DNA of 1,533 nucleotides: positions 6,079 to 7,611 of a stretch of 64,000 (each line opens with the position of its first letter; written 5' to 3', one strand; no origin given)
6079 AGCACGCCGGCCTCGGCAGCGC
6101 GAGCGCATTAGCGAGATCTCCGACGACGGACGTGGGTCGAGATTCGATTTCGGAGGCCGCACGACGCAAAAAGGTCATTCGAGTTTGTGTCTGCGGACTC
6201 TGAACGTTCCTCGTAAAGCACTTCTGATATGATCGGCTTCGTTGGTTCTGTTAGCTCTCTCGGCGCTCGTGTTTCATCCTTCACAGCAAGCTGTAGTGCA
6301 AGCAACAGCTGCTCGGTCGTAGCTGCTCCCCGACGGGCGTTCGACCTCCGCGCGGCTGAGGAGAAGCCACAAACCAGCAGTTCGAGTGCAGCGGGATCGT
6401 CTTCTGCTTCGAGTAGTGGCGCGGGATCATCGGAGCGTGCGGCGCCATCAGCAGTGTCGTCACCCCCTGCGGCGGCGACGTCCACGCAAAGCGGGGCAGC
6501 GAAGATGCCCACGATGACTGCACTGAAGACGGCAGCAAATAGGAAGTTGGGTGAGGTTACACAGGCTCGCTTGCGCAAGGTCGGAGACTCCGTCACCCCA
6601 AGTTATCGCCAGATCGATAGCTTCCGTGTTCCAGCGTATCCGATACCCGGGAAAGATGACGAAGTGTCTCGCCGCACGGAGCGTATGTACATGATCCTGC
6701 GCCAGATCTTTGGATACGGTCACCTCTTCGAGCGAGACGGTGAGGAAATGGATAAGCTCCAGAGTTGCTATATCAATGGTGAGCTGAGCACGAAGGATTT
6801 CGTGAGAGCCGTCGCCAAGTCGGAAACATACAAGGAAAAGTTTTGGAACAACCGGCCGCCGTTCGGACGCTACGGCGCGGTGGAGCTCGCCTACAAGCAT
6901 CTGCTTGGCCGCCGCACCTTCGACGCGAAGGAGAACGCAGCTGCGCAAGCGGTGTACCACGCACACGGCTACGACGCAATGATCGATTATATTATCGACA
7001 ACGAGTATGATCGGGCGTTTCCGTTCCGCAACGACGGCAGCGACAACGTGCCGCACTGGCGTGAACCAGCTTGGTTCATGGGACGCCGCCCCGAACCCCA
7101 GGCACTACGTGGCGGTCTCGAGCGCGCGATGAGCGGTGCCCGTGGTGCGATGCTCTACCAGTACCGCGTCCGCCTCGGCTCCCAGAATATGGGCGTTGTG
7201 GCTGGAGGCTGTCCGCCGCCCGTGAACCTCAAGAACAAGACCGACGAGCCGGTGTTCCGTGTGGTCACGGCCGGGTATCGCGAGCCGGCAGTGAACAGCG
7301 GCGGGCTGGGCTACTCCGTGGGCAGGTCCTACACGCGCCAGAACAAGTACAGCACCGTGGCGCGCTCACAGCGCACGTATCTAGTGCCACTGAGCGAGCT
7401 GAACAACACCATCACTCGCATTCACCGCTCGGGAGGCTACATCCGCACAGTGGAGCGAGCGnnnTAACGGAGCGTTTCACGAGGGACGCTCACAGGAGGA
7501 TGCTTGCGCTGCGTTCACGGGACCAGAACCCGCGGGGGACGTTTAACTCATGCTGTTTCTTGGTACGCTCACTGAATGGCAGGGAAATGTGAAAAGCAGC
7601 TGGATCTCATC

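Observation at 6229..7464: Nuclear gene for a CpcC-type phycobilisome rod linker fixes the lineage as red-algal (or glaucophyte)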

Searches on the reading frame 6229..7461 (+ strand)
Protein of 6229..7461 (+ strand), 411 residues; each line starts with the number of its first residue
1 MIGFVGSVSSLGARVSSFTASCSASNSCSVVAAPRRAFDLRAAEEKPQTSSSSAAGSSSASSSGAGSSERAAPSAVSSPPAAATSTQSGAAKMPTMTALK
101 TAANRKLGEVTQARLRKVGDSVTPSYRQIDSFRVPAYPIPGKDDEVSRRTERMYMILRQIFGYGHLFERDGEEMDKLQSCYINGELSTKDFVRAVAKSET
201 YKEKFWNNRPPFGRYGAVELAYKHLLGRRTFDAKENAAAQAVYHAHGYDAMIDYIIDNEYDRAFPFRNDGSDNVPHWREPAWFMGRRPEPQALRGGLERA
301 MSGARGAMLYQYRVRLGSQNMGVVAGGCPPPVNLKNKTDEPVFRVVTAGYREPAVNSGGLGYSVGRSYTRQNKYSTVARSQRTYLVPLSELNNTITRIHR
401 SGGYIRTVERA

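Call 3: search_protein_families(library=pfam, proteins=[window:6229-7461:+], max_evalue=0.1)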
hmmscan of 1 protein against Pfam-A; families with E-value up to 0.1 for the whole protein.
window:6229-7461:+ (411 aa): 2 families
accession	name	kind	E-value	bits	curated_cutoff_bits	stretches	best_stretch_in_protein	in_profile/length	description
PF00427.26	PBS_linker_poly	-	6.8e-22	78.3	28.7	1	155-276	12-124/126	Phycobilisome Linker polypeptide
PF01383.26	CpcD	-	2.3e-08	34.7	27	1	367-408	13-53/55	CpcD/allophycocyanin linker domain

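Call 4: search_protein_families(library=ncbifam, proteins=[window:6229-7461:+], max_evalue=0.1)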
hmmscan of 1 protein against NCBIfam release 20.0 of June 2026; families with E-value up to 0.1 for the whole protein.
window:6229-7461:+ (411 aa): 4 families
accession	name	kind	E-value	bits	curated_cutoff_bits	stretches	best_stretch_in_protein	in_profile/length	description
NF058512.1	Rod_Core_CpcG2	exception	5.5e-12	45.5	420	1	149-264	42-153/247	phycobilisome rod-core linker protein CpcG2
NF058511.1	Rod_Core_CpcG1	exception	5.3e-11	42.3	430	1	154-278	47-162/279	phycobilisome rod-core linker protein CpcG1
NF058513.1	Rod_Core_CpcG4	exception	2.4e-09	37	440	1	153-264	48-155/250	phycobilisome rod-core linker protein CpcG4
NF058514.1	Rod_Core_CpcG3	exception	8.7e-09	35.4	425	1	180-275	73-161/242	phycobilisome rod-core linker protein CpcG3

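Call 5: search_solved_structures(query=window:6229-7461:+, max_evalue=0.01, show_alignments=2)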
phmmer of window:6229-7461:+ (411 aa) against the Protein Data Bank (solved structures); distinct sequences matched with E-value up to 0.01: 69 (the best 60 are shown).
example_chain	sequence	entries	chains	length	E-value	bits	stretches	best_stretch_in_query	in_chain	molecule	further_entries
8imn_5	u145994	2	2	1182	3.1e-66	227.7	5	118-278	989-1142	CpcN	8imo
9k9w_M2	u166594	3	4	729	1.8e-48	169.2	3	154-278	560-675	Glr2806 protein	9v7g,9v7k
9k9w_a9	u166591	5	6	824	1.2e-42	150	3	156-278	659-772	Glr1262 protein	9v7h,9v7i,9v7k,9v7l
8imi_0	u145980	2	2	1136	7e-42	147.5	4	162-278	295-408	ApcE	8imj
7eyd_09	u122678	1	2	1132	2.3e-40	142.5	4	165-278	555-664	Phycobiliprotein ApcE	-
7vea_aM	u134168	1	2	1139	3.4e-39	138.7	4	157-264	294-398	Phycobiliprotein ApcE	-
9k9w_j5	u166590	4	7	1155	2e-36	129.6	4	158-264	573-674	Phycobiliprotein ApcE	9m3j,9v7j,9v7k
7ext_03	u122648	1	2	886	7.2e-30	108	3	156-296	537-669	Phycobiliprotein ApcE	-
7sc7_BD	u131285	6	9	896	1e-27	100.9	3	163-261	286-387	Phycobiliprotein ApcE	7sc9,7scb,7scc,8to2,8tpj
8wql_BB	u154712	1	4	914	3.8e-27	99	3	163-261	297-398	LCM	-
8iml_3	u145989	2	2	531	3.1e-26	96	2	152-286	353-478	CpcJ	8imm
6kgx_X2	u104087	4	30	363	7.7e-26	94.7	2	154-264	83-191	LR1 | Phycobilisome 31.8 kDa linker polypeptide, phycoerythrin-associated, rod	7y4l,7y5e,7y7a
7ezx_X1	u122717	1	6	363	9e-26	94.5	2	154-264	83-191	Phycobilisome 31.8 kDa linker polypeptide, phycoerythrin-associated, rod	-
5y6p_24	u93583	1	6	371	2.2e-24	89.9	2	106-263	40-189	LR1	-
5y6p_a2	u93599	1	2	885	7.2e-24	88.2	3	159-264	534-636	LCM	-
3nph_B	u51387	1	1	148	1.8e-17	67.2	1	154-264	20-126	Phycobilisome 32.1 kDa linker polypeptide, phycocyanin-associated, rod 2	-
3pru_C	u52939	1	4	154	1.6e-15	60.7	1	155-277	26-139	Phycobilisome 32.1 kDa linker polypeptide, phycocyanin-associated, rod 1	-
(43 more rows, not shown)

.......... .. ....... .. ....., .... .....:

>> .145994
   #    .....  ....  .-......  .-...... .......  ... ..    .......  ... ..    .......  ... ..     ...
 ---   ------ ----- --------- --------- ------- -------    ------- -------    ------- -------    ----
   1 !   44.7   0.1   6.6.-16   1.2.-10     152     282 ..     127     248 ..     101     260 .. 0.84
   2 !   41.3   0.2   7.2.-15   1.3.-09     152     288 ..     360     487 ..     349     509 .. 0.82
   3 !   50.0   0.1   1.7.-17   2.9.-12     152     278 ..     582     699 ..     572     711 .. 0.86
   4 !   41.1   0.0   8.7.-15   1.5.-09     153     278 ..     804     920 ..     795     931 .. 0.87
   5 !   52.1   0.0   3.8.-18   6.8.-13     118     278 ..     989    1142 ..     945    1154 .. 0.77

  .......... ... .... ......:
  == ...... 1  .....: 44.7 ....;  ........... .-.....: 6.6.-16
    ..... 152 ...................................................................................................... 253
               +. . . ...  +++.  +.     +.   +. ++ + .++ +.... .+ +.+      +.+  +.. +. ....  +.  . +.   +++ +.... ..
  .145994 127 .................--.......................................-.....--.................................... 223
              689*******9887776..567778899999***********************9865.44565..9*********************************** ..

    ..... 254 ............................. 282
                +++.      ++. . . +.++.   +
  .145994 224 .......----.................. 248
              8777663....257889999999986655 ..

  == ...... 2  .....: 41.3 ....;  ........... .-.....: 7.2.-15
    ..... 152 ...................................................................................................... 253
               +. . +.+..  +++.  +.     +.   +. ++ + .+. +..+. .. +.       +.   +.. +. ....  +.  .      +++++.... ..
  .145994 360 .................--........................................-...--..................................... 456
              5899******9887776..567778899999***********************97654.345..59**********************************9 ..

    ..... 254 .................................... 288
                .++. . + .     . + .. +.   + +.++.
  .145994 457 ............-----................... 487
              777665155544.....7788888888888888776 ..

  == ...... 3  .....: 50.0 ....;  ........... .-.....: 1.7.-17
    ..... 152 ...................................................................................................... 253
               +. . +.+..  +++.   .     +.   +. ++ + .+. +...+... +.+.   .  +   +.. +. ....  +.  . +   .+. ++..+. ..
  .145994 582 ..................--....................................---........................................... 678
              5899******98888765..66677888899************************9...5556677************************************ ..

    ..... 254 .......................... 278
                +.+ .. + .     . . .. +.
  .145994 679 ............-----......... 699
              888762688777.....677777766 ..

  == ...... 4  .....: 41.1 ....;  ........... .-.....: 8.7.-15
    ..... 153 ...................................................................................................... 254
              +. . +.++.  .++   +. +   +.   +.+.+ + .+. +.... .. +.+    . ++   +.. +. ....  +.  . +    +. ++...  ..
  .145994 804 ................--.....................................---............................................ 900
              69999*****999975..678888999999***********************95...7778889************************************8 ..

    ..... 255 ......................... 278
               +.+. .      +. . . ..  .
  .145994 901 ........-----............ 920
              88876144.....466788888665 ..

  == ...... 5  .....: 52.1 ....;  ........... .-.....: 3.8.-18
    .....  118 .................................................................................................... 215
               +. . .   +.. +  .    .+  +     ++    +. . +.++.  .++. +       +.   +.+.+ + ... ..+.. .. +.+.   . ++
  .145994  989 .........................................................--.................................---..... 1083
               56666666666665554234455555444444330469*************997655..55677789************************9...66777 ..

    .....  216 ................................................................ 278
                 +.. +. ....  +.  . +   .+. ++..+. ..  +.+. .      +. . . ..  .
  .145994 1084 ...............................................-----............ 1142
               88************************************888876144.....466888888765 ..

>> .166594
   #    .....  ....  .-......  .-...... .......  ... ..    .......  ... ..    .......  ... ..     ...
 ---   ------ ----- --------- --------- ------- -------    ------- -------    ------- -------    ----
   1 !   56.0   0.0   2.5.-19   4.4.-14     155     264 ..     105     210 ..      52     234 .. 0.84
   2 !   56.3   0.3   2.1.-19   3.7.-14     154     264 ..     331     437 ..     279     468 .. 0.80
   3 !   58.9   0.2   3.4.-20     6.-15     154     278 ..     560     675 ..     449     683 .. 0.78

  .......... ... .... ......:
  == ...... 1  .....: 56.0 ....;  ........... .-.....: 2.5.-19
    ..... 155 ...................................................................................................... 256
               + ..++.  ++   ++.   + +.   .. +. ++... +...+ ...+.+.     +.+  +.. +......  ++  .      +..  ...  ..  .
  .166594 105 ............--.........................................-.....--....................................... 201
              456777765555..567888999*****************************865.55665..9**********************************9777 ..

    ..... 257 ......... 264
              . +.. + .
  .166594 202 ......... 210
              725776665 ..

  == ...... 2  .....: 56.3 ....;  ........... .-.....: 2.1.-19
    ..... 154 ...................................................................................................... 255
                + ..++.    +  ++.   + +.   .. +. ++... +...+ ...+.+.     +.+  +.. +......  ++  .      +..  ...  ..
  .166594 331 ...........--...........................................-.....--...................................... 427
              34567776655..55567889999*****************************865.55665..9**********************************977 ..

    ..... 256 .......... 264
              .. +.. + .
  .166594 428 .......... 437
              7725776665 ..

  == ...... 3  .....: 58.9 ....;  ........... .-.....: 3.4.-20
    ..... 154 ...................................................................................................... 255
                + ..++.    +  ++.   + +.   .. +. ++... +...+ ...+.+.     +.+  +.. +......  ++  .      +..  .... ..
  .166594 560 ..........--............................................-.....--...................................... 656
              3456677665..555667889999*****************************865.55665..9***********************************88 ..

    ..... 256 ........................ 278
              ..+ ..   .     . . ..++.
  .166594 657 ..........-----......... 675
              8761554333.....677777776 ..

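Call 6: find_homologous_proteins(query=window:6229-7461:+)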
Query window:6229-7461:+ (411 aa): 3 proteins with E <= 0.001 among 8000 candidates.
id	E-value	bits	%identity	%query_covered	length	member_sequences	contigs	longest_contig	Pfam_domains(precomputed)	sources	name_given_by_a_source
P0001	3.2e-239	812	98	91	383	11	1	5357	PF00427.27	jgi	jgi:hypothetical protein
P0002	4.8e-213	726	78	100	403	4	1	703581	PF00427.27,PF01383.28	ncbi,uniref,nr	ncbi:hypothetical protein F1559_002636 [Cyanidiococcus yangmingshanensis]|uniref:Uncharacterized pro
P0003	1.4e-147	510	67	82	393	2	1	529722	PF00427.27,PF01383.28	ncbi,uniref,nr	ncbi:hypothetical protein CDCA_CDCA05G1617 [Cyanidium caldarium]|uniref:Uncharacterized protein n=1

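Call 9: find_encoding_contigs(protein=window:6229-7461:+, flank=10000)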
Protein window:6229-7461:+ (411 aa): no gene with exactly this product is on record in the collection.

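Call 10: list_cluster_members(proteins=[window:6229-7461:+, P0001, P0002, P0003])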
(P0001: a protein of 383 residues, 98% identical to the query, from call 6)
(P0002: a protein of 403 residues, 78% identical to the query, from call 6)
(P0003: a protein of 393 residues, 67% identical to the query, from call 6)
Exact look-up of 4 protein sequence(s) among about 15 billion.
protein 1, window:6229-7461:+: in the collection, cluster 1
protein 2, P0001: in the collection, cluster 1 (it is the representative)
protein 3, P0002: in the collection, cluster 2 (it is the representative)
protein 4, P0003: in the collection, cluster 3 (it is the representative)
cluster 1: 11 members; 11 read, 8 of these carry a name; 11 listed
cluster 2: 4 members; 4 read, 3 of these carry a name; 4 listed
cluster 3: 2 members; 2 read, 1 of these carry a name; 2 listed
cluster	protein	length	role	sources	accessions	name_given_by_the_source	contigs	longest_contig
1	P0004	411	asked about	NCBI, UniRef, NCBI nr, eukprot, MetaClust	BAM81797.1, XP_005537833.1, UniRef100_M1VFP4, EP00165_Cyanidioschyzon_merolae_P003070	phycocyanin-associated rod linker protein [Cyanidioschyzon merolae strain 10D] | Phycocyanin-associated rod linker protein n=1 Tax=Cyanidioschyzon merolae (strain ... | XP_005537833.1 phycocyanin-associated rod linker protein [Cyanidioschyzon merolae strain ...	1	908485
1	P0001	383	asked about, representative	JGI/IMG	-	hypothetical protein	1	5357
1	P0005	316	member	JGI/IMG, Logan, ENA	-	phycocyanin-associated rod linker protein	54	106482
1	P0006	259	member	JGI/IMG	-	phycocyanin-associated rod linker protein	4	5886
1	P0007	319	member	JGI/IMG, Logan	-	phycocyanin-associated rod linker protein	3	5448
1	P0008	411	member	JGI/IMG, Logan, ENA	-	phycocyanin-associated rod linker protein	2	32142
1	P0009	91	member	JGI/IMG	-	hypothetical protein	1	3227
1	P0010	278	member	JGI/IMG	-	hypothetical protein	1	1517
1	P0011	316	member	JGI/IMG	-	-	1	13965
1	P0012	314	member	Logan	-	-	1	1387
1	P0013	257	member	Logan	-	-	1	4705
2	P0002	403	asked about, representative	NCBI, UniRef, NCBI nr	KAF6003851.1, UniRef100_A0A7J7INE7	hypothetical protein F1559_002636 [Cyanidiococcus yangmingshanensis] | Uncharacterized protein n=1 Tax=Cyanidiococcus yangmingshanensis TaxID=2690220 ...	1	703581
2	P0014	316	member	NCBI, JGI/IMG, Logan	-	phycocyanin-associated rod linker protein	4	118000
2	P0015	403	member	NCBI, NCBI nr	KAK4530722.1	hypothetical protein CCYA_CCYA05G1579 [Cyanidiococcus yangmingshanensis]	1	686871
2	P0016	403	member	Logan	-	-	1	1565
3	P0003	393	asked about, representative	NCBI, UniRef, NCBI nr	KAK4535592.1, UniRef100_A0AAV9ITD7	hypothetical protein CDCA_CDCA05G1617 [Cyanidium caldarium] | Uncharacterized protein n=1 Tax=Cyanidium caldarium TaxID=2771 RepID=A0AAV9ITD7_CYACA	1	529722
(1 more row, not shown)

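Call 45: predict_structure(alignment_id=A2)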
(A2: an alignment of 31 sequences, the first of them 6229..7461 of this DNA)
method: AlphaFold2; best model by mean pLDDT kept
length: 411 residues; sequences in the alignment: 31
mean_pLDDT: 57.7   pTM: 0.39
mean pLDDT of the five models: 57.7, 55.8, 55.2, 54.2, 53.0
residues with pLDDT >= 90: 25; 70-90: 120; 50-70: 56; < 50: 210
segments of 3 or more residues with pLDDT < 50: 1-72, 74-78, 81-93, 95-118, 132-135, 137-140, 279-333, 351-378
pLDDT, mean of each block of 10 residues (from residue 1): 39 36 35 37 36 35 35 44 39 41 47 47 54 47 75 85 61 85 88 91 81 67 83 82 92 90 65 56 40 41 36 33 38 54 75 43 39 45 81 85 80 71
secondary structure, 60 per line:
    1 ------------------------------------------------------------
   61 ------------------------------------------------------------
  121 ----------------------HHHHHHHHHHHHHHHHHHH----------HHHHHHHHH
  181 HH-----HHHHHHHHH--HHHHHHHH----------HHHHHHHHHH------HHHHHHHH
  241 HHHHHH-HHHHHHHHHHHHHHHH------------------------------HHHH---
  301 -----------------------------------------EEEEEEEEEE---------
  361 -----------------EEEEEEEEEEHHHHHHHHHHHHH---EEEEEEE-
elements in order: H143-161 H172-182 H188-196 H199-206 H217-226 H233-246 H248-263 H294-297 E342-351 E378-387 H388-400 E404-410
